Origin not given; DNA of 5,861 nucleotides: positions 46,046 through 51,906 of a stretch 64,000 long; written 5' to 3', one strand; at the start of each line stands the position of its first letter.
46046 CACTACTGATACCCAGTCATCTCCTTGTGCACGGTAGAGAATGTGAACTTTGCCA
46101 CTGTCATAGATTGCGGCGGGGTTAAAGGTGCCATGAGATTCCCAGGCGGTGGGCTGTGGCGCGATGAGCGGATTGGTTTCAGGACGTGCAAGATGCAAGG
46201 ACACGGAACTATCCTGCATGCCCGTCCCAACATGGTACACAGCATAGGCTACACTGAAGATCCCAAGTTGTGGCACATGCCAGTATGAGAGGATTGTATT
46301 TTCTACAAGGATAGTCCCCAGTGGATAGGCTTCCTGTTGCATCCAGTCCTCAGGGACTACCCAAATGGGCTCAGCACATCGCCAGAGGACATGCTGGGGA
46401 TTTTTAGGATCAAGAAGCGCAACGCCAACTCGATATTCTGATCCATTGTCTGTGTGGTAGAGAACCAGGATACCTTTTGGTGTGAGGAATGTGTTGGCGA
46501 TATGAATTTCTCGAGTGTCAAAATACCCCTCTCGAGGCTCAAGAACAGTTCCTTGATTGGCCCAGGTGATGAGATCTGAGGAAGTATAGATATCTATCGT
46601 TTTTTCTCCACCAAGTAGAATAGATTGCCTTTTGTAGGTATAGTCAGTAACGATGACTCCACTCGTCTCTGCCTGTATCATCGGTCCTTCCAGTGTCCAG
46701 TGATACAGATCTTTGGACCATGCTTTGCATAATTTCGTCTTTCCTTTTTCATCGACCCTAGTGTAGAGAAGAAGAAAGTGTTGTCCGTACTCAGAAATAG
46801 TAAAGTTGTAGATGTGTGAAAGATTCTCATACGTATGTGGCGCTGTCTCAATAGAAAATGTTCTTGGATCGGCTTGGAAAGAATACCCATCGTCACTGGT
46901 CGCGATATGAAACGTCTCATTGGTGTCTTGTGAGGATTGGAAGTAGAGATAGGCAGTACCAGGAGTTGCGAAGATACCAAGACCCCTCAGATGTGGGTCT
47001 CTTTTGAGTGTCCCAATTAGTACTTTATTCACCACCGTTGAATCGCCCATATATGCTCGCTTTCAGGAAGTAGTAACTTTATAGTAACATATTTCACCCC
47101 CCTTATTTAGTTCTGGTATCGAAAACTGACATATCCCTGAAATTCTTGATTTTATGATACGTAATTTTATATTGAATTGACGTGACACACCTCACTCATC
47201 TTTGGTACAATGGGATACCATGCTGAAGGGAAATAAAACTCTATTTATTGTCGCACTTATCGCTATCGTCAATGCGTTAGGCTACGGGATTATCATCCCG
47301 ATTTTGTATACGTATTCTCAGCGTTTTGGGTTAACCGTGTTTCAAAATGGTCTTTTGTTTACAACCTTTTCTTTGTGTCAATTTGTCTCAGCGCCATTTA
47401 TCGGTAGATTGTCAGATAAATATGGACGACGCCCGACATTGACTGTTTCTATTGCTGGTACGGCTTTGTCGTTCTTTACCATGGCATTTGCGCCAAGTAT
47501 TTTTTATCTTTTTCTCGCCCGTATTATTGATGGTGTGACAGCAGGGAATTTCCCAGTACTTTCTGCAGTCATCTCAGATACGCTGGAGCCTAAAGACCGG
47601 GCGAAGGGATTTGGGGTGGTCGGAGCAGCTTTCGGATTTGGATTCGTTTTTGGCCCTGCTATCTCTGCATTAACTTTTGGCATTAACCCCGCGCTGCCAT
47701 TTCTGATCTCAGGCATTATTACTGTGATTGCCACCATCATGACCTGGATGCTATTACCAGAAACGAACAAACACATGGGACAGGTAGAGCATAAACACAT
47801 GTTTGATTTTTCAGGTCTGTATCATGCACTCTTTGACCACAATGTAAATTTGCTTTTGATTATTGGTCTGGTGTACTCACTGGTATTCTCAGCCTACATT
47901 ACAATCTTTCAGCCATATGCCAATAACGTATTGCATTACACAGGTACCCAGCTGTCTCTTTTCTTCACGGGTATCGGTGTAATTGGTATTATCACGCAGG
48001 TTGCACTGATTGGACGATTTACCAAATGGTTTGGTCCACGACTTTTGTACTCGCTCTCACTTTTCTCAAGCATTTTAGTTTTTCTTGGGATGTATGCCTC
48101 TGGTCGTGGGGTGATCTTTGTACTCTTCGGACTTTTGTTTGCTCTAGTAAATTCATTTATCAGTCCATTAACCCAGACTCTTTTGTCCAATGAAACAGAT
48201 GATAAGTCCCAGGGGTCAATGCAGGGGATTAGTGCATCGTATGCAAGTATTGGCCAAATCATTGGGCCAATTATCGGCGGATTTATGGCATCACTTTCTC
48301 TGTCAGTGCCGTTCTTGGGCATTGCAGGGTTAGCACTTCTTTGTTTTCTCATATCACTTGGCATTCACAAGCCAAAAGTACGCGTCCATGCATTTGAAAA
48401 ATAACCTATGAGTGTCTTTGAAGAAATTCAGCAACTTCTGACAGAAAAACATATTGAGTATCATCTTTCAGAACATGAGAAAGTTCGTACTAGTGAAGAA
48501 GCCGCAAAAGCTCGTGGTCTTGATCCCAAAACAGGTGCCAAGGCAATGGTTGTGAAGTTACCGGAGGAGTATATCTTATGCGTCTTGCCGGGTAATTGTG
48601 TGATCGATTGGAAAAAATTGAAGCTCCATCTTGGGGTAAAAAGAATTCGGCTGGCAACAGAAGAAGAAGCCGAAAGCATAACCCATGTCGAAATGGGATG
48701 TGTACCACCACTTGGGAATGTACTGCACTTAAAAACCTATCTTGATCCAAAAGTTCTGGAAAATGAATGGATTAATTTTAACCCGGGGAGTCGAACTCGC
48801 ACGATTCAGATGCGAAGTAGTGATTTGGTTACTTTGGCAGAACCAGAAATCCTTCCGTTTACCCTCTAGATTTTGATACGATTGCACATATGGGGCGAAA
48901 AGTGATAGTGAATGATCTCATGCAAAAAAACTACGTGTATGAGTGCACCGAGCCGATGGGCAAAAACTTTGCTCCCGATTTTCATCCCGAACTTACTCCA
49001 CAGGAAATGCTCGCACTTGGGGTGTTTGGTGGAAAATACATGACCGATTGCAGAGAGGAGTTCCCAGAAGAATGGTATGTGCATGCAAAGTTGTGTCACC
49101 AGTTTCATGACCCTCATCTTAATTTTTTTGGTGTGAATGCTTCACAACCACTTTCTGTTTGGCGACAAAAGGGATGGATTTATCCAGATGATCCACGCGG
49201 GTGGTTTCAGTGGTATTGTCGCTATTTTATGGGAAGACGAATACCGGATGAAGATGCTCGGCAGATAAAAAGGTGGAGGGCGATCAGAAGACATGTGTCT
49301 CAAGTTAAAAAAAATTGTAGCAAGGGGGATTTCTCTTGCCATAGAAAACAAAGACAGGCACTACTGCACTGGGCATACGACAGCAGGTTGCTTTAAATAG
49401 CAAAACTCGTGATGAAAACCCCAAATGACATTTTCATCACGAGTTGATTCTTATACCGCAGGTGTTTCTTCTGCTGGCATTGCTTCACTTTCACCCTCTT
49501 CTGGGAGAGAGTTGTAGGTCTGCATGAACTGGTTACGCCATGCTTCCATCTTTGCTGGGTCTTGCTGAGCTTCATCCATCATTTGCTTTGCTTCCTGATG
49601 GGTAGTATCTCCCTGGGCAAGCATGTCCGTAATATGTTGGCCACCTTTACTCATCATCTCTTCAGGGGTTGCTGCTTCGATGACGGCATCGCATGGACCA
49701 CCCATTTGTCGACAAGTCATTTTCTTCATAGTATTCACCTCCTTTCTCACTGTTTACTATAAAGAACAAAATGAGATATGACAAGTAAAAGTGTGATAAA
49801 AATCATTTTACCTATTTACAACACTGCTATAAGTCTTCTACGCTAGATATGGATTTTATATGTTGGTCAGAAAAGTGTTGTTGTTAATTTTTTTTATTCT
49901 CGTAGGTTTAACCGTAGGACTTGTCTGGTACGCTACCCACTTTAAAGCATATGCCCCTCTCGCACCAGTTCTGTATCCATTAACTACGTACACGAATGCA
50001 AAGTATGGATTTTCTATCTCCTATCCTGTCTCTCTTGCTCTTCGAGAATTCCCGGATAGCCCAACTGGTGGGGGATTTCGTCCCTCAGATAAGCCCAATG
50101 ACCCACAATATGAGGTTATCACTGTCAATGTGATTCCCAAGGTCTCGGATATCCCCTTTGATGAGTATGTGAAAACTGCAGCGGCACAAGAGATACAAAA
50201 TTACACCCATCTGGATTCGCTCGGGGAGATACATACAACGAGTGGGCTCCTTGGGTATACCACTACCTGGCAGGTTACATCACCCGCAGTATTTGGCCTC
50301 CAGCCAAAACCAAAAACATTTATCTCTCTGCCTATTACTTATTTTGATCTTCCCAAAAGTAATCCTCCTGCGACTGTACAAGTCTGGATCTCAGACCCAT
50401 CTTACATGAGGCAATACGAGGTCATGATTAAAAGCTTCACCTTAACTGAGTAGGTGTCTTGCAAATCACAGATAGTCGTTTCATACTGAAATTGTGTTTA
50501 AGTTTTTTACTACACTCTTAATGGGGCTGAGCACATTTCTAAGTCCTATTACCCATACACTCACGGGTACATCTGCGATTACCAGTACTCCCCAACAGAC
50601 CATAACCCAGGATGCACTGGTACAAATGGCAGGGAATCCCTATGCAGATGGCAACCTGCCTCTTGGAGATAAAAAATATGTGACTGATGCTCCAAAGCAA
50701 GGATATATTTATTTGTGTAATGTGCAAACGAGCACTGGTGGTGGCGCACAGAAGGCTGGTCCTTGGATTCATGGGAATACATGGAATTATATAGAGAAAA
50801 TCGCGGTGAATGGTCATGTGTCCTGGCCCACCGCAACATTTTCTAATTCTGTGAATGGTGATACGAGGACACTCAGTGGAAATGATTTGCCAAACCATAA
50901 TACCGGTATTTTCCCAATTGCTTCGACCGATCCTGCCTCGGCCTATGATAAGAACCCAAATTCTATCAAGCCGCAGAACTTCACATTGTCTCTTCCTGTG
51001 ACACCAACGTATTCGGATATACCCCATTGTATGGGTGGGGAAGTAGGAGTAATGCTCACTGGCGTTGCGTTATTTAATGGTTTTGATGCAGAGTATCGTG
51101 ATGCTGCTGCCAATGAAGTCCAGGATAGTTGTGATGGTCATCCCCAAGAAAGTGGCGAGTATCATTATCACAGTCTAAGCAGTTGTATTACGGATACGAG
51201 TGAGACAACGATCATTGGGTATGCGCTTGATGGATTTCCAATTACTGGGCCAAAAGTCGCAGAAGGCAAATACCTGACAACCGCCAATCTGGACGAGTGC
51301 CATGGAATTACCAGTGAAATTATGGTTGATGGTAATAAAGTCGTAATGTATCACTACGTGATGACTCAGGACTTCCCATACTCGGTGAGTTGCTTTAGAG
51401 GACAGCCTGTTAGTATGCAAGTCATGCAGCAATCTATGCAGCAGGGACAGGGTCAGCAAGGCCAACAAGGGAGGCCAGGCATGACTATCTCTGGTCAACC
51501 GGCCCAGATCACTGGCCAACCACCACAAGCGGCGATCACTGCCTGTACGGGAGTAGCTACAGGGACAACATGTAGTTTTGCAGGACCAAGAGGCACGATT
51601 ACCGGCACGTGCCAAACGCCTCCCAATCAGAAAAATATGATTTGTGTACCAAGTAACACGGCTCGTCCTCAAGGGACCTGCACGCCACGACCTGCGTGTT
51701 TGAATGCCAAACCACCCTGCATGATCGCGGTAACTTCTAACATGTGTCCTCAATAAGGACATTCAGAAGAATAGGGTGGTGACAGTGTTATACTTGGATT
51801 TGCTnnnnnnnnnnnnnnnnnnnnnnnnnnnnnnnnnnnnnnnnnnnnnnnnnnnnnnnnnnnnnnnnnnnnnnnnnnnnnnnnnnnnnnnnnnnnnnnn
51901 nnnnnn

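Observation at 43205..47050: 1281-aa protein built from three tandem GH130-like modules plus an N-terminal propeller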

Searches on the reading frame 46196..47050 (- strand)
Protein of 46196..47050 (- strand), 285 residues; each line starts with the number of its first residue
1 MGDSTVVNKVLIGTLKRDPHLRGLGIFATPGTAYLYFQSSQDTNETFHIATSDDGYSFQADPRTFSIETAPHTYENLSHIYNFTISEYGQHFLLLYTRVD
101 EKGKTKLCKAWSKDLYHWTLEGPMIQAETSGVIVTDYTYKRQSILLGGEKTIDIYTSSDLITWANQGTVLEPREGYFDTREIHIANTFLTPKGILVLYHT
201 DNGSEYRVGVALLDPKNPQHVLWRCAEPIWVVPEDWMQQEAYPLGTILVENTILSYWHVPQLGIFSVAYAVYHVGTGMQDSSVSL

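Call 6: search_protein_families(library=pfam, proteins=[window:46196-47050:-], max_evalue=1)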
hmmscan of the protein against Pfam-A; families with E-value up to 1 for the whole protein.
seq(285 aa): 2 families
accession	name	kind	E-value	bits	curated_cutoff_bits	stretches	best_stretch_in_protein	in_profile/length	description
PF00251.26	Glyco_hydro_32N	-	0.00013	22.1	22.1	2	34-173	23-179/307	Glycosyl hydrolases family 32 N-terminal domain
PF04616.20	Glyco_hydro_43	-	0.0022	17.8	32.2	1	150-200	33-84/288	Glycosyl hydrolases family 43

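Call 7: search_protein_families(library=ncbifam, proteins=[window:46196-47050:-], max_evalue=1)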
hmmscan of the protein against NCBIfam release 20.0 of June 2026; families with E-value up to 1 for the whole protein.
seq(285 aa): 5 families
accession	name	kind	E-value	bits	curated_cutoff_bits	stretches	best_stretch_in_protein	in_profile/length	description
NF052550.1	BManbPhaseBMBP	equivalog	5.6e-20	71.9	450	1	47-241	60-256/296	beta-1,2-mannobiose phosphorylase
NF050092.1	BtaManbiosPhlase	equivalog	2.4e-15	56.3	550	1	47-238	109-305/351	BtaManbiosPhlase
NF058598.1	BetMansidBT3780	equivalog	3.8e-13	49.3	550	1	87-253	139-340/366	beta-1,2-mannosidase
TIGR01322.1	scrB_fam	subfamily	3.6e-05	22.7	356.4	1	41-133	111-200/447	sucrose-6-phosphate hydrolase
NF041092.1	beta-fruc_BfrA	equivalog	0.00033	19.5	900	1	40-130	98-186/433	beta-fructosidase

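Call 24: search_solved_structures(query=window:46196-47050:-, max_evalue=1, show_alignments=3)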
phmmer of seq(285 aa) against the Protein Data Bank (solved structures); distinct sequences matched with E-value up to 1: 21.
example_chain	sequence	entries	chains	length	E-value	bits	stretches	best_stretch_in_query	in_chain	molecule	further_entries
7fip_A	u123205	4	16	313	6.3e-15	58.2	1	49-238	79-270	Beta-1,2-mannobiose phosphorylase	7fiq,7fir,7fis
3taw_A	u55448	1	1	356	2.5e-13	52.9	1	48-254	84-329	Hypothetical glycoside hydrolase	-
3r67_A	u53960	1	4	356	1.5e-12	50.3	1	89-255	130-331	putative Glycosidase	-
9fj8_A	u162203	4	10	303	6.5e-10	41.7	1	51-243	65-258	1,2-beta-oligomannan phosphorylase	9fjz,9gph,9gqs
3qc2_A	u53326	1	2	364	2.2e-08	36.7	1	94-254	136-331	glycosyl hydrolase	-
5a7v_B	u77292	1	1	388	7.7e-07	31.6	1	143-254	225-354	PUTATIVE GLYCOSIDASE PH117-RELATED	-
5a7v_A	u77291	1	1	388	7.7e-07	31.6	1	143-254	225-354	PUTATIVE GLYCOSIDASE PH117-RELATED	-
5b0p_A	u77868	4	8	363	1.7e-06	30.5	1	47-236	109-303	Lin0857 protein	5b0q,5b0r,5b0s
9eqq_A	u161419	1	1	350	2.1e-06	30.1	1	137-232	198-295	Uhgb_MS mannoside synthase from an unknown human gut bacterium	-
9erg_A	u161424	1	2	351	2.2e-06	30.1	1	137-232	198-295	Uhgb_MS mannoside synthase from an unknown human gut bacterium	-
9erh_A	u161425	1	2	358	2.2e-06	30.1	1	137-232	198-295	Uhgb_MS mannoside synthase from an unknown human gut bacterium in complex with 1,2-beta-ma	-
4onz_A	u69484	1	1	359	2.9e-05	26.4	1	142-253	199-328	putative glycoside hydrolase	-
1vkd_A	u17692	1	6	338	0.0027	20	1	154-235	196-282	conserved hypothetical protein TM1225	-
7bys_A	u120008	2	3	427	0.076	15.2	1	122-192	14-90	Galactan 1,3-beta-galactosidase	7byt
7byx_A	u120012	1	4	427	0.076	15.2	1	122-192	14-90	Galactan 1,3-beta-galactosidase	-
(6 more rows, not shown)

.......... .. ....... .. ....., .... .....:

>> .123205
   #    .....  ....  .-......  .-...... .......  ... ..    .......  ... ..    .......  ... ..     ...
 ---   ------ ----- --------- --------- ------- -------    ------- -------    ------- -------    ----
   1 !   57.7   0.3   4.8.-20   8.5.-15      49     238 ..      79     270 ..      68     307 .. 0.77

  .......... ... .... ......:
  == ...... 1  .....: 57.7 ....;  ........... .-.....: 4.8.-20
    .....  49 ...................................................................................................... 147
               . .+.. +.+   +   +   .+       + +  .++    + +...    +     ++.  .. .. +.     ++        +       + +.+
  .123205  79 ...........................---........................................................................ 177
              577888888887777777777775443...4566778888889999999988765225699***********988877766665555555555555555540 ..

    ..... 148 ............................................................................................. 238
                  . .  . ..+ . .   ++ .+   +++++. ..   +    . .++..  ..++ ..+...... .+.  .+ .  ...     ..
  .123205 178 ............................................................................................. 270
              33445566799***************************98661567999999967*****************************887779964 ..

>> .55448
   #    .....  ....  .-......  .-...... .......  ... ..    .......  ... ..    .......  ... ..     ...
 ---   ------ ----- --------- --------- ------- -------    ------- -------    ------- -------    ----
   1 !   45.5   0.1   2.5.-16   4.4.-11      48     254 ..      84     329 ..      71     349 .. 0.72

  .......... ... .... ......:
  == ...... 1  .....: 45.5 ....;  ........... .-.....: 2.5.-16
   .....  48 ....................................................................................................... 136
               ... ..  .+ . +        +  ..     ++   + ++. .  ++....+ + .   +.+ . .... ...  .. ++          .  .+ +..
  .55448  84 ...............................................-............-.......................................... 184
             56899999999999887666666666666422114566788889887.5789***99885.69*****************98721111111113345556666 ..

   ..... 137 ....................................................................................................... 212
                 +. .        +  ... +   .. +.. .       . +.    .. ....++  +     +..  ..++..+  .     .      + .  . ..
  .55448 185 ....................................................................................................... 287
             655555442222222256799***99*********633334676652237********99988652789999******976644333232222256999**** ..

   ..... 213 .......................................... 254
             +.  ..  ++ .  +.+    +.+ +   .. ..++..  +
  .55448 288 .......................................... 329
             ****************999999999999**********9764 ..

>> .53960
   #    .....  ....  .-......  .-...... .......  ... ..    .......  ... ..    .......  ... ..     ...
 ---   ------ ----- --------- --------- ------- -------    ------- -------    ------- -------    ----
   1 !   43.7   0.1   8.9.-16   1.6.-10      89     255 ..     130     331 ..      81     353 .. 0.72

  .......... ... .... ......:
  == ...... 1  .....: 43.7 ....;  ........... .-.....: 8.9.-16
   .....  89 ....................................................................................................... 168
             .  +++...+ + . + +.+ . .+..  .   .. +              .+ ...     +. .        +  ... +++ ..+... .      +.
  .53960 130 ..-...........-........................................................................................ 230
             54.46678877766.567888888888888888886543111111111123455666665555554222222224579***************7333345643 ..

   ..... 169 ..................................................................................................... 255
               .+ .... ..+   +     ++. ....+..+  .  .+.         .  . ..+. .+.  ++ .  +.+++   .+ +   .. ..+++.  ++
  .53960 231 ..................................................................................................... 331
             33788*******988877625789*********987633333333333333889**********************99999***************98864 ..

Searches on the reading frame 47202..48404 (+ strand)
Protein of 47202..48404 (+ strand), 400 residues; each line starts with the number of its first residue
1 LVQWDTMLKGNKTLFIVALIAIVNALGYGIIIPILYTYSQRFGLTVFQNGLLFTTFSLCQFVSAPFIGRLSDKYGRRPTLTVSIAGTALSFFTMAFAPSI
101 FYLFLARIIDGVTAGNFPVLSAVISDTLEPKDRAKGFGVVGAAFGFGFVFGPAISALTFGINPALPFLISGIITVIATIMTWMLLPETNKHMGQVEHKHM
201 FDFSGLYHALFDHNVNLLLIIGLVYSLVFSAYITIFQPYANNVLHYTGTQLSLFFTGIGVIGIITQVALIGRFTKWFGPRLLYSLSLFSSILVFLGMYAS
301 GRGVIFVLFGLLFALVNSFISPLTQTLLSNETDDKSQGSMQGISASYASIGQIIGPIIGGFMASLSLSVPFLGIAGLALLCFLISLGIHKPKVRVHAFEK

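Call 33: search_protein_families(library=pfam, proteins=[window:47202-48404:+], max_evalue=0.01)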
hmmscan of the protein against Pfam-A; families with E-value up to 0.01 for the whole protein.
window:47202-48404:+ (400 aa): 5 families
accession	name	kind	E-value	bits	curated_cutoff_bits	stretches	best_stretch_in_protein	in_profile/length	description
PF07690.21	MFS_1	-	7.3e-61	206.4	33.4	2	18-298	2-286/347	Major Facilitator Superfamily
PF12832.13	MFS_1_like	-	2.5e-12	47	25.2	1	29-363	16-362/373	MFS_1 like family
PF00083.30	Sugar_tr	-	7.4e-09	35.4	22.3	1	45-191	44-197/452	Sugar (and other) transporter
PF06779.20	MFS_4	-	7.1e-07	29.3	26.3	1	76-383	59-361/364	Uncharacterised MFS-type transporter YbfB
PF13347.12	MFS_2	-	8.1e-07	28.4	27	1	10-158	222-373/427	MFS/sugar transport protein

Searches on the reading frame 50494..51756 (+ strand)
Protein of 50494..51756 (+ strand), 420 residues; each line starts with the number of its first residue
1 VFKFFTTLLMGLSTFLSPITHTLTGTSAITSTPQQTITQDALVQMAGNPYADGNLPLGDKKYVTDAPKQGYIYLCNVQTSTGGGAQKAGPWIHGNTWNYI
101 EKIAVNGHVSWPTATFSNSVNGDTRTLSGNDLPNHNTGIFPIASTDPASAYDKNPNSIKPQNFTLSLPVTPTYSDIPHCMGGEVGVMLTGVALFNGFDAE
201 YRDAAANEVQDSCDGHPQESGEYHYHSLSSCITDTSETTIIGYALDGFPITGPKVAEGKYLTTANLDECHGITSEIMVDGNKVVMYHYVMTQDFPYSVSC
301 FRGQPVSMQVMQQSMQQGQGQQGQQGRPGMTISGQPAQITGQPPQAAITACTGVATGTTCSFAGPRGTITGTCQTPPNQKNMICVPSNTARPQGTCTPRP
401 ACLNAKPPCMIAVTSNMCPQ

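Call 33: search_protein_families(library=pfam, proteins=[window:50494-51756:+], max_evalue=0.01)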
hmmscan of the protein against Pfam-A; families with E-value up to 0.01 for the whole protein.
window:50494-51756:+ (420 aa): 1 family
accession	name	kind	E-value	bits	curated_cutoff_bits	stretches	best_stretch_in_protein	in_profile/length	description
PF14240.11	YHYH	-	1.5e-20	74.4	25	2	166-254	3-110/193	YHYH protein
